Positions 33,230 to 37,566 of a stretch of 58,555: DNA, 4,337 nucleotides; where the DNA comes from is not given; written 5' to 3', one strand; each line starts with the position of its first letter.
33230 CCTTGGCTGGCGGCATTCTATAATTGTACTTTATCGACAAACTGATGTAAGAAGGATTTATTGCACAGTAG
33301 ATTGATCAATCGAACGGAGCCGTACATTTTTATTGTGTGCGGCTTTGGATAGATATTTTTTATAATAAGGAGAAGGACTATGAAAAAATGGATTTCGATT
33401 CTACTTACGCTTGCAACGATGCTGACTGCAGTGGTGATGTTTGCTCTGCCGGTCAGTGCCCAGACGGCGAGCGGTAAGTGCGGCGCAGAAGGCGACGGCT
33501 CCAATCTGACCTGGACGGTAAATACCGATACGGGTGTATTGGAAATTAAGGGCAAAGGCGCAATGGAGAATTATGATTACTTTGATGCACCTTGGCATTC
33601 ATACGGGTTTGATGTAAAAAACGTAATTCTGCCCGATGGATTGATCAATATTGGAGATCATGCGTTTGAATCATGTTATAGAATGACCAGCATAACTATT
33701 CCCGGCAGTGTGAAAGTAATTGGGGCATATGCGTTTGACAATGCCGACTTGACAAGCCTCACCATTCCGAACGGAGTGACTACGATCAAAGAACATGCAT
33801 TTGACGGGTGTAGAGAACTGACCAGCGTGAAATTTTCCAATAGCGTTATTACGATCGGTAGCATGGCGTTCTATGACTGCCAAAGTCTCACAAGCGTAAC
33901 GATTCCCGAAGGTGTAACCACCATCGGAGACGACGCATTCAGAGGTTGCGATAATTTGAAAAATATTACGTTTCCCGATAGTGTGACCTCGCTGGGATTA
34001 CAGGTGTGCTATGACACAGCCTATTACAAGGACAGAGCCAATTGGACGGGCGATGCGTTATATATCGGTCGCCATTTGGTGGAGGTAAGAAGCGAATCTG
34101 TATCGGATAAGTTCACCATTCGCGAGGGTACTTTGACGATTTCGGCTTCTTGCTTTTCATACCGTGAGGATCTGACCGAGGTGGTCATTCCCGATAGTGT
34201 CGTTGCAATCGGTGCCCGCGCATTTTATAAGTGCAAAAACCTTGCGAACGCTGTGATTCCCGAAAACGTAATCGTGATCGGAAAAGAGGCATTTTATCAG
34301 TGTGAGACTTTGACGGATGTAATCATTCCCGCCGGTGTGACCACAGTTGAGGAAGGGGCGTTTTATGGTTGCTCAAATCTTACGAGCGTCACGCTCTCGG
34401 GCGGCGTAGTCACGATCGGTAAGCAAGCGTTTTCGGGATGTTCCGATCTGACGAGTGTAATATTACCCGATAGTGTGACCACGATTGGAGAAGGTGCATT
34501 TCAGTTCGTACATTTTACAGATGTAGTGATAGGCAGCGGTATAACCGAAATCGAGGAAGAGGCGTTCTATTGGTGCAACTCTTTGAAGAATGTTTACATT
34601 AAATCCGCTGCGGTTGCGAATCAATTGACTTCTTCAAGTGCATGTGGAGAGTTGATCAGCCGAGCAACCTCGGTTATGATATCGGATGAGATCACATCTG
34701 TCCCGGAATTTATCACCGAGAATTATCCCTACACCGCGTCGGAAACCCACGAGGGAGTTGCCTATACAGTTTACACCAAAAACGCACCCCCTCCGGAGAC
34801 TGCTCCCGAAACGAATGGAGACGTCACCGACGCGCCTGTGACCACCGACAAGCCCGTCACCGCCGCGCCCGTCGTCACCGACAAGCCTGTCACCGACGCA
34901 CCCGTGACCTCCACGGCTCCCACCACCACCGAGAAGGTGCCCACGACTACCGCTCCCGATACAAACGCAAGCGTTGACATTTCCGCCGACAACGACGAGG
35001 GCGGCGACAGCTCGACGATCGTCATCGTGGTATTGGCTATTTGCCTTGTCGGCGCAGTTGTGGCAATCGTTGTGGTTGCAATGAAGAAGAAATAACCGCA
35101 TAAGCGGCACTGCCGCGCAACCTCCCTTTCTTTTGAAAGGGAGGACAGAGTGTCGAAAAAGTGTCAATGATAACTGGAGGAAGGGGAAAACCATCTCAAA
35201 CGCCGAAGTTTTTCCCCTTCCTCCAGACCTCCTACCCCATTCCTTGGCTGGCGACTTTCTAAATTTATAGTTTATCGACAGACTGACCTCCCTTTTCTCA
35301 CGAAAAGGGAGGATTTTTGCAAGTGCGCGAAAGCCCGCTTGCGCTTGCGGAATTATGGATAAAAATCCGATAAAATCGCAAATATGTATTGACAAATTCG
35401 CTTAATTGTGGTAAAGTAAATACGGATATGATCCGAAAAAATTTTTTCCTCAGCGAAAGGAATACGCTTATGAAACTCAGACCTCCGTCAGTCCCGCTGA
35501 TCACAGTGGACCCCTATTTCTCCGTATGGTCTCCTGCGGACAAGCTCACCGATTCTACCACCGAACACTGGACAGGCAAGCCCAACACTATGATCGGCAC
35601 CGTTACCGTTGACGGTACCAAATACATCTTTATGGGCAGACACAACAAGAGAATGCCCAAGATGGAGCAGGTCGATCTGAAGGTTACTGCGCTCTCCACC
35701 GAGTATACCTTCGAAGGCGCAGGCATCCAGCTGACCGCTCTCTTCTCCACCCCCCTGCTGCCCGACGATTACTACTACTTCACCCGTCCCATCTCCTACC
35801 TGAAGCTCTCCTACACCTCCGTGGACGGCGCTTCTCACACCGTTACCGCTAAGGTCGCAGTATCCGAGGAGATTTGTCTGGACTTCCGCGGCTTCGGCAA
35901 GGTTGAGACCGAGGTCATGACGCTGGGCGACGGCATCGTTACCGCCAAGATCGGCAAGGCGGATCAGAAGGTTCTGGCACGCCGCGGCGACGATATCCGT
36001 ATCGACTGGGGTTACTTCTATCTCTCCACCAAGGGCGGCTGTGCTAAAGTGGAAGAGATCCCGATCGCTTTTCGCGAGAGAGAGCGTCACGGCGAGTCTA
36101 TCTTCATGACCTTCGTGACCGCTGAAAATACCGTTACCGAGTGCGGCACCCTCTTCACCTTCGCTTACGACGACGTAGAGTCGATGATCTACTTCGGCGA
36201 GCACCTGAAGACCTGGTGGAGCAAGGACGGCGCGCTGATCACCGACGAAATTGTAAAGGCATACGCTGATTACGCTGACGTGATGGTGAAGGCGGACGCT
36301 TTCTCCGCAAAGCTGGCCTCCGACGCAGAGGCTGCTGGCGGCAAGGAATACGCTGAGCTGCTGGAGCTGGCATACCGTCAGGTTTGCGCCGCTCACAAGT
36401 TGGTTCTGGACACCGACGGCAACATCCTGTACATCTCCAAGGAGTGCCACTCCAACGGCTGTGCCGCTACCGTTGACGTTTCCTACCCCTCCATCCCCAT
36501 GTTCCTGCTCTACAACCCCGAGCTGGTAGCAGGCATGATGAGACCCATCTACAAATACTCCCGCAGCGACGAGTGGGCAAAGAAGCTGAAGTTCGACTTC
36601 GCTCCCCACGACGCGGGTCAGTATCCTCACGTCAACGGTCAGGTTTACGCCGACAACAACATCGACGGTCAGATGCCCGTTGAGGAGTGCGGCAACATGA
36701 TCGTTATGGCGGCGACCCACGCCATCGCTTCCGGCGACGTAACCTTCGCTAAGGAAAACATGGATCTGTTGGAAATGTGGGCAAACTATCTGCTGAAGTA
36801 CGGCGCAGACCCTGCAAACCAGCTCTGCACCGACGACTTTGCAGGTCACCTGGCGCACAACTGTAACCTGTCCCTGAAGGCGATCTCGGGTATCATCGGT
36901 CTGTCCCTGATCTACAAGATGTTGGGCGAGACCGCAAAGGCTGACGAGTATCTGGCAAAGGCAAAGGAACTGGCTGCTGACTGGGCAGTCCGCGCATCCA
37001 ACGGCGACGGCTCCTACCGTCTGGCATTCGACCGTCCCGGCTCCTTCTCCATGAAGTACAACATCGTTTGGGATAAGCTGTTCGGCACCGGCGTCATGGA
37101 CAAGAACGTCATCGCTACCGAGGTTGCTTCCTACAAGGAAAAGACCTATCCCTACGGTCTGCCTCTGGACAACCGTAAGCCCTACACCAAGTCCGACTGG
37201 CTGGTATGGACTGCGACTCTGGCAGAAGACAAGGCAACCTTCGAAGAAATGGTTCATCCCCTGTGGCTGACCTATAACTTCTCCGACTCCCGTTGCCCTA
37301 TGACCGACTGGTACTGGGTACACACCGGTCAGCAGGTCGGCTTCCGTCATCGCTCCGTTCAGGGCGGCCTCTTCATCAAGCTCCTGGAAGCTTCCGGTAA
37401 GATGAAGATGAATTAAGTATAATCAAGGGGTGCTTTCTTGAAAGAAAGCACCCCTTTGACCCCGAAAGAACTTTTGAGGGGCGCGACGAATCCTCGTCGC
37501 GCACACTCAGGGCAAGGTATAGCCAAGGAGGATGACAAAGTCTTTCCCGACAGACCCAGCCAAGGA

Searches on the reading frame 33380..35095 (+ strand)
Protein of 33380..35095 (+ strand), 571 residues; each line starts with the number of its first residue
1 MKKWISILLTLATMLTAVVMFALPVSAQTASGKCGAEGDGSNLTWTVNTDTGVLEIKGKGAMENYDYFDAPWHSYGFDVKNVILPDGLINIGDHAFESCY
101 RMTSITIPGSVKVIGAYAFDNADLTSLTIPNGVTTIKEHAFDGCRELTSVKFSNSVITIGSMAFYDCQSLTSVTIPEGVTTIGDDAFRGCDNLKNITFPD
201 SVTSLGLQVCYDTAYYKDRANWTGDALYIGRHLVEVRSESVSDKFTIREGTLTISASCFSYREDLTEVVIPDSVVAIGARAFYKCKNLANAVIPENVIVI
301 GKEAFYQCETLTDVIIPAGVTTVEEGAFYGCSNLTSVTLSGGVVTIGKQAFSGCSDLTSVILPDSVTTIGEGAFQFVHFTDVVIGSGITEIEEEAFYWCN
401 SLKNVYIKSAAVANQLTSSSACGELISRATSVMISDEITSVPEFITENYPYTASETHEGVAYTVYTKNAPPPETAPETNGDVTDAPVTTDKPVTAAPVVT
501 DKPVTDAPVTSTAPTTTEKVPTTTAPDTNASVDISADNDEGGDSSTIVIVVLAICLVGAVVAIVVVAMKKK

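Call 9: search_protein_families(library=pfam, proteins=[window:33380-35095:+])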
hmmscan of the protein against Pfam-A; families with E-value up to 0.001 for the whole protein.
window:33380-35095:+ (571 aa): 2 families
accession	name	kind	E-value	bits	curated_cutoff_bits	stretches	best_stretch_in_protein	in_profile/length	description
PF13306.12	LRR_5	-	4.1e-116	382.7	27.7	4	253-375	2-121/127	BspA type Leucine rich repeat region (6 copies)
PF13855.12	LRR_8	-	6e-09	36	27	0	321-362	14-56/61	Leucine rich repeat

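Call 39: find_encoding_contigs(protein=window:33380-35095:+, flank=4000, max_places=10)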
Protein window:33380-35095:+ (571 aa): 2 contigs read that carry it; 1 place shown.
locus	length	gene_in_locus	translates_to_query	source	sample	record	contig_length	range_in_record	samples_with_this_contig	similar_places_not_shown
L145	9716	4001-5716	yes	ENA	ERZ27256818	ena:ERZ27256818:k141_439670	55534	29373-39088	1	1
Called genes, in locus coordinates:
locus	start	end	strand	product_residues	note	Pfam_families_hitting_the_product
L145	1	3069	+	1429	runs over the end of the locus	PF02837:Glyco_hydro_2_N, PF22666:Glyco_hydro_2_N2 (faint), PF00703:Glyco_hydro_2, PF02836:Glyco_hydro_2_C, PF16353:LacZ_4, PF02929:Bgal_small_N, PF13385:Laminin_G_3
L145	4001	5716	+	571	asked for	-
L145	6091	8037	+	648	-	PF16334:DUF4964, PF17168:DUF5127, PF16335:GtaA_6_Hairpin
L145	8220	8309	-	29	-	-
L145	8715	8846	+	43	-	PF00471:Ribosomal_L33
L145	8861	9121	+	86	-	PF00584:SecE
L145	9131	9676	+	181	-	PF02357:NusG, PF00467:KOW (faint)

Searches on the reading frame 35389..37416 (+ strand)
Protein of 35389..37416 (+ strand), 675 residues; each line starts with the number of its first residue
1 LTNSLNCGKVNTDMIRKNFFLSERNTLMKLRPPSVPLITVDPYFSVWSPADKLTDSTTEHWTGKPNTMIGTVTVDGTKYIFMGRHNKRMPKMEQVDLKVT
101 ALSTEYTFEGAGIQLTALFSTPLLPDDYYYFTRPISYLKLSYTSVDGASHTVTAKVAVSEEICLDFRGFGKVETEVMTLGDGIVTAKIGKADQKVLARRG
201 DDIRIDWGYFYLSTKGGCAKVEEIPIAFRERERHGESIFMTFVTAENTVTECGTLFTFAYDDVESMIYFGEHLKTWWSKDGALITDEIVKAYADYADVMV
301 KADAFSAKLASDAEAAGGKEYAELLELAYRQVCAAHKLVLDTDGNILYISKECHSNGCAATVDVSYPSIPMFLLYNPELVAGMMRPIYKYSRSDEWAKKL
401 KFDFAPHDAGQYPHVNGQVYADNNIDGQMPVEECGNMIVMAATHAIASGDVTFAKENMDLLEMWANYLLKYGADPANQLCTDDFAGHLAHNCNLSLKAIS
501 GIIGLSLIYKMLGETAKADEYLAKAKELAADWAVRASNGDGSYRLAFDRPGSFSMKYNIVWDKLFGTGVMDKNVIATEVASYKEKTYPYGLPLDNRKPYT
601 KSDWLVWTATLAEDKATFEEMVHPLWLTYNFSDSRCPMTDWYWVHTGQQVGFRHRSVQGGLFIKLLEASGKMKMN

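Call 9: search_protein_families(library=pfam, proteins=[window:35389-37416:+])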
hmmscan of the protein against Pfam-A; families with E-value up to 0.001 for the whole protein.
window:35389-37416:+ (675 aa): 3 families
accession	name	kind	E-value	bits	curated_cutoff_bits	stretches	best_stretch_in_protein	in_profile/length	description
PF16335.10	GtaA_6_Hairpin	-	6.2e-124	414.2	24.9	1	318-665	1-343/343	Glutaminase A six helical-hairpin domain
PF17168.10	DUF5127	-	1.4e-26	94.1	28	1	103-312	2-229/229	Domain of unknown function (DUF5127)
PF16334.10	DUF4964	-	6.9e-23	80.7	30.7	1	23-90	17-84/88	Domain of unknown function (DUF4964)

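Call 35: find_encoding_contigs(protein=window:35389-37416:+, flank=4000, max_places=10)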
Protein window:35389-37416:+ (675 aa): no gene with exactly this product is on record in the collection.
